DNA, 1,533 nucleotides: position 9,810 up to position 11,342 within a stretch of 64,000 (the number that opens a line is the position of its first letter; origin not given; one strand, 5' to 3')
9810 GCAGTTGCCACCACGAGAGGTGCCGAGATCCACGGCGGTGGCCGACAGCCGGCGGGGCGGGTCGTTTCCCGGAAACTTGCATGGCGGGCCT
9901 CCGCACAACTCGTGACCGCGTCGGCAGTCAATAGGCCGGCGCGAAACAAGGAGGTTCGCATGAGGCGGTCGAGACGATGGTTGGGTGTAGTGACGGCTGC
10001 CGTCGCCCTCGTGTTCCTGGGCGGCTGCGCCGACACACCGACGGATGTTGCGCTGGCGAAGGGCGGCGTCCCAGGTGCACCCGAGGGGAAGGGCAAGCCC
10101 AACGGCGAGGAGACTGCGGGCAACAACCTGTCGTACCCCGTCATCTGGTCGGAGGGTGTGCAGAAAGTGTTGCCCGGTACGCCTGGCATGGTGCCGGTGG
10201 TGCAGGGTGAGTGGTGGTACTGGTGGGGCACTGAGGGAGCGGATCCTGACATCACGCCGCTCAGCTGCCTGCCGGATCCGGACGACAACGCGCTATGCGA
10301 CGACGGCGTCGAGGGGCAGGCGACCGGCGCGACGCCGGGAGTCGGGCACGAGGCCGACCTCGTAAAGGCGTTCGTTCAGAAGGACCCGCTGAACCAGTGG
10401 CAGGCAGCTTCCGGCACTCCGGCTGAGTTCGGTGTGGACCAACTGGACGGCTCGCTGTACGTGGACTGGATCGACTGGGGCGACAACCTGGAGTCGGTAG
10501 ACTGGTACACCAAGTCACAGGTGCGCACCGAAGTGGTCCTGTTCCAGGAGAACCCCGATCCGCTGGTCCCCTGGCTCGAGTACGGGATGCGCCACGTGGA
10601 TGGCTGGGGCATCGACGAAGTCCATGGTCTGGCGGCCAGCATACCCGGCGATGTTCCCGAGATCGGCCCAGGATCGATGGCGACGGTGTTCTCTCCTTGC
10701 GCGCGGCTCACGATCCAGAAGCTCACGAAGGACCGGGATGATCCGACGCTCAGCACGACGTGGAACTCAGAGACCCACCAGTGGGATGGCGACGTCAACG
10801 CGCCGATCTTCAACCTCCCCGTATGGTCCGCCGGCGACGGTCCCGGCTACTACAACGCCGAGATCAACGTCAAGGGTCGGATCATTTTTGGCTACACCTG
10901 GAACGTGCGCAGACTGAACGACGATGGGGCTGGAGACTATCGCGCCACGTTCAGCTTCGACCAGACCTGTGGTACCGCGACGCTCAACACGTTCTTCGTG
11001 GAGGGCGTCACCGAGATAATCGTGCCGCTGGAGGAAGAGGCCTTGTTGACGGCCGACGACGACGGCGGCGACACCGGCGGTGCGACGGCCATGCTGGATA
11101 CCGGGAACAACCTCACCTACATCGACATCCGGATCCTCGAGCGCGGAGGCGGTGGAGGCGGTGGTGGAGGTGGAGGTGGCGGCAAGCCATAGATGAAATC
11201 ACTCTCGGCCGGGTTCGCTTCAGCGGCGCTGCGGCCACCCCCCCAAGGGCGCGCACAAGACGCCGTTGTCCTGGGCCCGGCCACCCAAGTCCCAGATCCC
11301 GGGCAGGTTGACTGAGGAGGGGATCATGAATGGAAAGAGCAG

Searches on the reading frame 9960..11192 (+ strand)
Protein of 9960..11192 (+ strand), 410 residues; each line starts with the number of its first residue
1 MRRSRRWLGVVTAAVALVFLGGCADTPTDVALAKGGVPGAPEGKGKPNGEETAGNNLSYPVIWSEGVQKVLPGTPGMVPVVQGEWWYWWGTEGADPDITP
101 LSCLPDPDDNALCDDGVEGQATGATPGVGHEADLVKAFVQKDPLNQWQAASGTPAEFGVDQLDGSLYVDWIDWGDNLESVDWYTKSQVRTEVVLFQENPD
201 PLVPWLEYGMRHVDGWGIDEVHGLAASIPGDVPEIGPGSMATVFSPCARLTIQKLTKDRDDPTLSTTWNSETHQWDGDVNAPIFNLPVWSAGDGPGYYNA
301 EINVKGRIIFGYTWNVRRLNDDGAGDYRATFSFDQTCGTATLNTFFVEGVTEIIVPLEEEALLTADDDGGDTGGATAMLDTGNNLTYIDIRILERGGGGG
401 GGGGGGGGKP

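Call 3: search_protein_families(library=pfam, proteins=[window:9960-11192:+], max_evalue=0.01)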
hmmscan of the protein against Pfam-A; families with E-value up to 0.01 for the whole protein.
window:9960-11192:+ (410 aa): 0 families

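Call 7: find_homologous_proteins(query=window:9960-11192:+)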
Query window:9960-11192:+ (410 aa): 759 proteins with E <= 0.001 among 8000 candidates; the best 120 are listed.
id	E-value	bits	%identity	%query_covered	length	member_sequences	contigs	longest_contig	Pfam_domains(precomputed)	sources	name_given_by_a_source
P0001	4.2e-147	509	60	96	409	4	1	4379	-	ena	-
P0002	1.4e-140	487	58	96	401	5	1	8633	-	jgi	jgi:hypothetical protein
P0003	1.8e-140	487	63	91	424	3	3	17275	-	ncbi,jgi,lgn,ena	-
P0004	2.5e-140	486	58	96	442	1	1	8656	-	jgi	jgi:hypothetical protein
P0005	1.2e-139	484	59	87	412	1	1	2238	-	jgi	jgi:hypothetical protein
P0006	2.4e-139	483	59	96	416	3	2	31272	-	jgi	jgi:hypothetical protein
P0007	2.8e-139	483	64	88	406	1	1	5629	-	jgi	jgi:uncharacterized membrane protein YgcG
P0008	1.1e-138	481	63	84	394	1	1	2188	-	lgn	-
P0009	2.4e-138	480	57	96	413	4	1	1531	-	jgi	-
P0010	5.9e-138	479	57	96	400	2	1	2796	-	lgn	-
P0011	2.4e-137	477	56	96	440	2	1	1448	-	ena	-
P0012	2.7e-137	476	60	95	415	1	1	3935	-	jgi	-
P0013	5.9e-137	475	63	84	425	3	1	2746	-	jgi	jgi:hypothetical protein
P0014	2.3e-136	473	57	96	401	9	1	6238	-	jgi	jgi:hypothetical protein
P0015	6.6e-136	472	55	95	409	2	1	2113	-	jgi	jgi:hypothetical protein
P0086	8.2e-124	432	54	95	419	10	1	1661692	-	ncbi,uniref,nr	ncbi:hypothetical protein MJO47_07210 [Desulfuromonas sp. KJ2020]|uniref:hypothetical protein n=1 Ta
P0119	9.7e-120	418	54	55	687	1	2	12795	PF02839.20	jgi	jgi:hypothetical protein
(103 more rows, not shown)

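Call 11: find_encoding_contigs(protein=P0086, flank=8000, max_places=2)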
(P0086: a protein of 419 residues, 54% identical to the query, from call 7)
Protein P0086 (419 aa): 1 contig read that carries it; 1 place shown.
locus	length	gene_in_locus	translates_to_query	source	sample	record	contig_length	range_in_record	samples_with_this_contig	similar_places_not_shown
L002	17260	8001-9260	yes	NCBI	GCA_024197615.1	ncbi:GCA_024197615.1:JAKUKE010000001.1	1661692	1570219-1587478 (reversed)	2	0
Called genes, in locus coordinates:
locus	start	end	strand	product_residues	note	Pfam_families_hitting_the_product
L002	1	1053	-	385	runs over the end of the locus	PF03116:NQR2_RnfD_RnfE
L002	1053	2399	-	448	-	PF05896:NQRA_N, PF24836:NQRA_2nd, PF11973:NQRA_SLBB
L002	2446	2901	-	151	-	-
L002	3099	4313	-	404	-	PF07690:MFS_1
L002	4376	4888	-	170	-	PF16694:Cytochrome_P460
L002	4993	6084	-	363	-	PF00753:Lactamase_B (weak), PF12706:Lactamase_B_2, PF23023:Anti-Pycsar_Apyc1 (weak)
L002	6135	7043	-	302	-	PF16697:Yop-YscD_cpl, PF00498:FHA, PF00990:GGDEF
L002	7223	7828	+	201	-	PF08281:Sigma70_r4_2 (weak), PF00196:GerE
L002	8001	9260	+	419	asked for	-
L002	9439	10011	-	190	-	-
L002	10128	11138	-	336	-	-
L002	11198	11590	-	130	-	PF13298:LigD_N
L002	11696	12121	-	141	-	-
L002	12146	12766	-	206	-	-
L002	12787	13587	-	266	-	PF01844:HNH (weak), PF13391:HNH_2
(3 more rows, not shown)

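Call 16: search_solved_structures(query=A1, max_evalue=1)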
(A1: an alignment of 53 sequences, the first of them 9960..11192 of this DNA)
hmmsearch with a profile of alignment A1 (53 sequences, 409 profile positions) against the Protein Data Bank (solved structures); distinct sequences matched with E-value up to 1: 3.
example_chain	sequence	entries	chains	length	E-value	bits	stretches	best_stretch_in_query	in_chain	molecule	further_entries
1kd6_A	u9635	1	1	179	0.26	13.2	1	321-376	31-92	EQUINATOXIN II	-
1iaz_A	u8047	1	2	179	0.26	13.2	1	321-376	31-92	EQUINATOXIN II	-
1tzq_A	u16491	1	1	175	0.64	11.9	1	322-376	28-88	Equinatoxin II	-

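Call 19: find_related_loci(query=A1, collection=genome_contigs, flank=10000)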
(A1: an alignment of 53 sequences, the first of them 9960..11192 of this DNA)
Query A1 (410 aa) in genome_contigs; peptide patterns used: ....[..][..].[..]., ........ (x = any residue, [..] = any of these).
199 stretches matched a pattern; 173 encode a relative of the query (tblastn E <= 1e-3); the best 80 are kept; 80 distinct loci.
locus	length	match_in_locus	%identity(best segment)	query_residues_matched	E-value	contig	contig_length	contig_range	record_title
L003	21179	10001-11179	69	3-395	4e-146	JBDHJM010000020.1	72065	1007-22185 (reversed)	MAG: Gemmatimonadota bacterium isolate BHB10-26_Bin_197 BHB10-26_Bin_197_scaffold_3118, whole genome shotgun sequence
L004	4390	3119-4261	58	1-394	2e-131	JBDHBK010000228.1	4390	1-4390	MAG: Gemmatimonadota bacterium isolate M8-12_Bin_10 M8-12_Bin_10_scaffold_95667, whole genome shotgun sequence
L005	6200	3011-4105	60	44-395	5e-129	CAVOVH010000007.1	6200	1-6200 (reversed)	MAG: uncultured Cytophagales bacterium isolate MFD09779.bin.2.36 genome assembly, contig: contig_5542, whole genome shot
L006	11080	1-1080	61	54-395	5e-128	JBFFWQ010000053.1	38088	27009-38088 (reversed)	MAG: Candidatus Promineifilaceae bacterium isolate Mix_mud24.2022.10.40 k141_1129372_length_38088_cov_10.1444, whole gen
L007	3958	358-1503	57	1-395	1e-130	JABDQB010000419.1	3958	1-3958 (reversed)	MAG: Gemmatimonadetes bacterium isolate Site_B29 k127_363230, whole genome shotgun sequence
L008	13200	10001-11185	54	8-397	2e-125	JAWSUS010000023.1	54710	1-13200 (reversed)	MAG: Desulfuromonadales bacterium isolate B4G8H2-01 NODE_23_length_54710_cov_604.538722, whole genome shotgun sequence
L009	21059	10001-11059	60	53-395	6e-125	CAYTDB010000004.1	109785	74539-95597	MAG TPA_asm: uncultured Anaerolinea sp. isolate SRP319275_co4_111 genome assembly, contig: NODE_82_length_109785_cov_16.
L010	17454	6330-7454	57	38-395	5e-124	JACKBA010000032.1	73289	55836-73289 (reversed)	MAG: Caldilineaceae bacterium isolate HK-STAS-CHLO-9 HK-STAS-CHLO-9_32, whole genome shotgun sequence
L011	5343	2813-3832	64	48-395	2e-124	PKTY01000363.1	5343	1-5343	MAG: Desulfuromonas sp. isolate BM103 sc_7910, whole genome shotgun sequence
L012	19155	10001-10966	63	51-356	2e-123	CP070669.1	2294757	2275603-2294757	MAG: Nitrospirota bacterium isolate bin746 chromosome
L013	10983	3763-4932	52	2-395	1e-121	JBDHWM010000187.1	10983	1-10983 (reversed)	MAG: Caldilinea sp. isolate AS-MICRO-3CA.126 NODE_29121_length_10983_cov_26.425704, whole genome shotgun sequence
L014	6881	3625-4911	54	1-395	2e-121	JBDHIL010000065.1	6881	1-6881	MAG: Gemmatimonadota bacterium isolate BHB10-2_Bin_294 BHB10-2_Bin_294_scaffold_77657, whole genome shotgun sequence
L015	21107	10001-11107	55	51-395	3e-120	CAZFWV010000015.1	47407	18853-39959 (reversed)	MAG TPA_asm: uncultured Pirellulaceae bacterium isolate binchicken_co176_248 genome assembly, contig: NODE_234_length_47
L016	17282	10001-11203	55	1-395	2e-119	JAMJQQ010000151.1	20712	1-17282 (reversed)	MAG: Candidatus Carthagonibacter metallireducens isolate Bin_S162_005 Contig_S162_3654704, whole genome shotgun sequence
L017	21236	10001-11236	52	1-395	5e-119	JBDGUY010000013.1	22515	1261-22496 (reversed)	MAG: Gemmatimonadota bacterium isolate M3-10_Bin_137 M3-10_Bin_137_scaffold_6097, whole genome shotgun sequence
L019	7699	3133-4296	55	1-395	2e-118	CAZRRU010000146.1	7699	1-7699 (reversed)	MAG TPA_asm: uncultured Gemmatimonadota bacterium isolate binchicken_co231_243 genome assembly, contig: k141_6023136, wh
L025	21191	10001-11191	51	1-399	3e-115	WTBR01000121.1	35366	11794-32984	MAG: Bacteroidales bacterium isolate GLR59 c_000000275923, whole genome shotgun sequence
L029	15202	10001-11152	53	15-395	4e-114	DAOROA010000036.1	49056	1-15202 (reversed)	MAG TPA_asm: Candidatus Competibacter sp. isolate AMR_MDS_5433 NODE_534_length_49056_cov_7.115141, whole genome shotgun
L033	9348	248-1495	52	1-394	6e-114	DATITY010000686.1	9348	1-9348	MAG TPA_asm: Draconibacterium sp. isolate SMAG_U15967 k141_378212, whole genome shotgun sequence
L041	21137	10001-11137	53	44-403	3e-110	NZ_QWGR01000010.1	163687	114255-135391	Maribellus luteus strain XSD2 XSD2_scaffold10, whole genome shotgun sequence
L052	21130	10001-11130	55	30-394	3e-101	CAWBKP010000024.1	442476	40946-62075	MAG: uncultured delta proteobacterium isolate MFD02979.bin.2.74 genome assembly, contig: contig_88236, whole genome shot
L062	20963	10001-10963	55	75-395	6e-92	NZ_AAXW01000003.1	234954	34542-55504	Crocosphaera chwakensis CCY0110 1101676644570, whole genome shotgun sequence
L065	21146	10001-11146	46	1-398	8e-91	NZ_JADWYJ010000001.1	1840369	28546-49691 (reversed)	Maribellus sp. CM-23 NODE_1_length_1840369_cov_68.924290, whole genome shotgun sequence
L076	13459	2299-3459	46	1-410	8e-86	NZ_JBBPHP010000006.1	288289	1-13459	Catalinimonas sp. 4WD22 NODE_6_length_288289_cov_168.733911, whole genome shotgun sequence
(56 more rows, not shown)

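Call 25: predict_structure(alignment_id=A1)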
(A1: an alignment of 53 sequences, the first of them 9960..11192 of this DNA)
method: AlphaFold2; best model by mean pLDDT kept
length: 410 residues; sequences in the alignment: 53
mean_pLDDT: 78.7   pTM: 0.76
mean pLDDT of the five models: 78.7, 78.3, 77.8, 76.0, 74.0
residues with pLDDT >= 90: 198; 70-90: 85; 50-70: 67; < 50: 60
segments of 3 or more residues with pLDDT < 50: 22-26, 28-52, 216-218, 366-372, 398-407
pLDDT, mean of each block of 10 residues (from residue 1): 55 61 44 35 38 72 90 85 92 75 95 96 96 92 82 97 98 70 61 95 94 62 89 95 95 93 95 96 88 59 80 71 83 94 98 77 50 75 95 63 44
secondary structure, 60 per line:
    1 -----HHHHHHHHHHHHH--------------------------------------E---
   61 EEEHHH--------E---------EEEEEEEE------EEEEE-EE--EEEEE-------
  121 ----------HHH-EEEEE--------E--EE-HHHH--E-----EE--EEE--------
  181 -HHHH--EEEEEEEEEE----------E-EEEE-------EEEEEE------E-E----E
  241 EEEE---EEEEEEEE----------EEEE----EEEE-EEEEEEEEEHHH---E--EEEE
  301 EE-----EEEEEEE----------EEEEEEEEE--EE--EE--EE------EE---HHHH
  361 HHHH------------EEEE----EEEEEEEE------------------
elements in order: H6-18 E61-63 E85-92 E99-103 E109-113 E135-139 H154-157 E170-172 H182-185 E188-197 E210-213 E221-226 E240-244 E248-255 E266-269 E274-277 E279-287 E297-302 E308-314 E325-333 H357-364 E377-380 E385-392

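Call 29: fold_search(model_id=the predicted structure, library=pdb)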
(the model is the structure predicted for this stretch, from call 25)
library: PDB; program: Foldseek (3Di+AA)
matches with E <= 10: 1055; with E <= 0.001: 0
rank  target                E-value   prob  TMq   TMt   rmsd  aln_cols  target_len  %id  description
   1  6ue7_C                1.1e-02  0.07  0.10  0.08  28.5       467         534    9  Structure of dimeric sIgA complex (released 2020-02-19)
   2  3rhw_A                4.9e-02  0.14  0.14  0.16  15.3       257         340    7  C. elegans glutamate-gated chloride channel (GluCl) in complex with Fab and ivermectin (released 2011-05-25)
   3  3rhw_C                6.9e-02  0.13  0.14  0.16  15.3       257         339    7  C. elegans glutamate-gated chloride channel (GluCl) in complex with Fab and ivermectin (released 2011-05-25)
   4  6ue9_C                6.9e-02  0.03  0.10  0.08  26.0       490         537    9  Structure of tetrameric sIgA complex (Class 2) (released 2020-02-19)
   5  4tnw_B                1.2e-01  0.13  0.17  0.19  14.4       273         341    7  C. elegans glutamate-gated chloride channel (GluCl) in complex with Fab and POPC in a lipid-modulated conformation (released 2014-08-13)
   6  8vsz_A                1.5e-01  0.07  0.11  0.14  15.3       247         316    6  CryoEM structure of human GABAA receptor pi (GABRP) apo state (released 2024-12-11)
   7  6wzn                  1.5e-01  0.02  0.09  0.08  31.0       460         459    8  Crystal Structure of a Fluorescent Single Chain Fv Chimera (released 2021-01-27)
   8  6uea_C                1.8e-01  0.01  0.08  0.07  25.5       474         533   10  Structure of pentameric sIgA complex (released 2020-02-19)
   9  9dmq_F                1.9e-01  0.03  0.08  0.12  19.5       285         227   10  Human muscle nAChR with fab3-bound (released 2025-04-09)
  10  7jwb_D                1.9e-01  0.03  0.09  0.10  28.1       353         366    8  SARS CoV2 Spike ectodomain with engineered trimerized VH binder (released 2020-10-07)
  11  6zgj_A                2.2e-01  0.11  0.15  0.19  12.4       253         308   10  GLIC pentameric ligand-gated ion channel, pH 5 (released 2021-05-26)
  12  6qn8_C                2.4e-01  0.04  0.08  0.13  17.3       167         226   13  Structure of bovine anti-RSV Fab B13 (released 2019-05-29)
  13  9dml_A                2.7e-01  0.03  0.08  0.13  18.2       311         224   11  Human muscle nAChR with fab2-bound (released 2025-04-09)
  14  3h3b_C                2.9e-01  0.09  0.14  0.22  21.1       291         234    7  Crystal structure of the single-chain Fv (scFv) fragment of an anti-ErbB2 antibody chA21 in complex with residues 1-19 (released 2010-04-28)
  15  5ush_H                2.9e-01  0.04  0.11  0.16  16.1       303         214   10  Structure of vaccinia virus D8 protein bound to human Fab vv66 (released 2017-09-20)
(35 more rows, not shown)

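Call 33: search_protein_families(library=pfam, proteins=[L025:7491-8825:+, L009:5435-8479:+, L029:12367-14610:-, L052:5578-7332:+], max_evalue=0.001)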
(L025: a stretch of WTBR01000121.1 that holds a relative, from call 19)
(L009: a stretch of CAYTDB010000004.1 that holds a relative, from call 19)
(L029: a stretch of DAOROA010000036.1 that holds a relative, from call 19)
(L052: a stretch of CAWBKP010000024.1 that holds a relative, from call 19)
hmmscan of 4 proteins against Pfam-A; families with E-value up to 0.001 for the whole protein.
L025:7491-8825:+ (444 aa): 2 families
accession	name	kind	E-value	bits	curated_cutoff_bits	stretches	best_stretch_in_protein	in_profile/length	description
PF02518.31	HATPase_c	-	3.6e-21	76.1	26.4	1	342-443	2-106/111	Histidine kinase-, DNA gyrase B-, and HSP90-like ATPase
PF13589.12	HATPase_c_3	-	3.5e-05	24.3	25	1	346-400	3-54/137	Histidine kinase-, DNA gyrase B-, and HSP90-like ATPase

L009:5435-8479:+ (1014 aa): 10 families
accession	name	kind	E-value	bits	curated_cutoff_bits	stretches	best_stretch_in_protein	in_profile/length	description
PF13185.12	GAF_2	-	4.9e-18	66.1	28.6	2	468-606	5-136/136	GAF domain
PF01590.32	GAF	-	2.4e-17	64.1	22.4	1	468-605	3-133/133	GAF domain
PF02518.31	HATPase_c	-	4.5e-14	53.3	26.4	1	902-990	5-108/111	Histidine kinase-, DNA gyrase B-, and HSP90-like ATPase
PF07730.19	HisKA_3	-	1.1e-11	45.6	24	1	791-857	1-66/68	Histidine kinase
PF13426.13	PAS_9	-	2.7e-11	44.1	27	1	329-436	2-103/103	PAS domain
PF00989.32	PAS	-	1.2e-10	41.9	22.6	1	319-434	2-113/113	PAS fold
PF13492.12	GAF_3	-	1.2e-09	39.1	27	1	468-607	3-129/129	GAF domain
PF13188.13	PAS_8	-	1.5e-06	28.3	21.8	1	318-361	1-41/65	PAS domain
PF13581.12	HATPase_c_2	-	3.2e-05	24.4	27.4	1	898-989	27-127/127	Histidine kinase-like ATPase domain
PF08448.16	PAS_4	-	5.3e-05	23.9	23.1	1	324-439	1-110/110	PAS fold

L029:12367-14610:- (747 aa): 8 families
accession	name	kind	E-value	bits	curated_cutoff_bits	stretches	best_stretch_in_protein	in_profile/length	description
PF02518.31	HATPase_c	-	1.1e-29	103.6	26.4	1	479-595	2-110/111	Histidine kinase-, DNA gyrase B-, and HSP90-like ATPase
PF00072.30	Response_reg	-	2.8e-14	53.7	30.2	1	618-724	1-107/111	Response regulator receiver domain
PF13426.13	PAS_9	-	5.6e-14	52.7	27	1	254-354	2-103/103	PAS domain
PF00989.32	PAS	-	1.9e-10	41.2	22.6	1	244-352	2-113/113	PAS fold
PF00512.31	HisKA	-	3.9e-07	30.5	26.9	1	372-435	3-65/66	His Kinase A (phospho-acceptor) domain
PF13188.13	PAS_8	-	4e-07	30.1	21.8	1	244-293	2-47/65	PAS domain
PF08448.16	PAS_4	-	7.7e-07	29.8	23.1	1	252-357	4-110/110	PAS fold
PF08447.18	PAS_3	-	1.7e-05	25.4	25.6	1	268-345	3-83/89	PAS fold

L052:5578-7332:+ (584 aa): 6 families
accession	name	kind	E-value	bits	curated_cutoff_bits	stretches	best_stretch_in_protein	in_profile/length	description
PF02518.31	HATPase_c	-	9.4e-30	103.8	26.4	1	471-580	1-110/111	Histidine kinase-, DNA gyrase B-, and HSP90-like ATPase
PF00072.30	Response_reg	-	1.6e-28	99.6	30.2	1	74-183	1-110/111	Response regulator receiver domain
PF00512.31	HisKA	-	1.4e-12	47.9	26.9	1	357-426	2-63/66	His Kinase A (phospho-acceptor) domain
PF00989.32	PAS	-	1.2e-11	45.1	22.6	1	222-331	4-112/113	PAS fold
PF13426.13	PAS_9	-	1.4e-08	35.4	27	1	230-334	2-103/103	PAS domain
PF08448.16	PAS_4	-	5.4e-06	27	23.1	1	226-337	2-110/110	PAS fold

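Call 34: search_protein_families(library=ncbifam, proteins=[window:9960-11192:+], max_evalue=0.01)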
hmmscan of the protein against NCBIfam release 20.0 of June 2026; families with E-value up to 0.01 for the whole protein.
window:9960-11192:+ (410 aa): 0 families

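Call 61: search_protein_representatives(alignment_id=A1)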
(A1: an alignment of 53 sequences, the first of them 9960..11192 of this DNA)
Query: 53 sequences, 409 profile positions. Proteins with E-value up to 0.001 (for the whole library): 746; up to 1e-10: 545; up to 1e-30: 251. The best 150 are listed.
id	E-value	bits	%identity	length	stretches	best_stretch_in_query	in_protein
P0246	3.1e-246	833.1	-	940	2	38-395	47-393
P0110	2.8e-191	652.1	-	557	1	36-402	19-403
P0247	2.8e-181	619.2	-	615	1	13-405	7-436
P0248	2.6e-166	569.9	-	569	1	31-403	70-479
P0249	2.8e-164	563.2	-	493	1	42-405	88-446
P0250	1.5e-152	524.6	-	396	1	14-395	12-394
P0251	5.1e-151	519.5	-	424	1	19-403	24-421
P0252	1.5e-149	514.7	-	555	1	11-404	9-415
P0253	1.6e-147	508.0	-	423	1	18-402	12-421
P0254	3.7e-144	496.9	-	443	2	98-394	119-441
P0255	5.5e-143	493.1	-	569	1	38-404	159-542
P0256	1.5e-134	465.3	-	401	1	34-391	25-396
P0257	2.8e-129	447.9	-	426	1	15-403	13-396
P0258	4.8e-127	440.6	-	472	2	142-401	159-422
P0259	2.9e-124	431.4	-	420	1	6-406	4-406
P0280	2.0e-110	385.8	-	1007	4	137-401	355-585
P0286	1.3e-106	373.3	-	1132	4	137-400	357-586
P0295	2.2e-93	329.7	-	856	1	131-400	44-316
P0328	2.6e-71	257.0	-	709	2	137-404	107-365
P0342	4.6e-66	239.7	-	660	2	136-404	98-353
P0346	3.3e-65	236.9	-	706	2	132-387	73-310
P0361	2.5e-61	224.1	-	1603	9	138-243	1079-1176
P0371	1.5e-58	214.9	-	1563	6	278-403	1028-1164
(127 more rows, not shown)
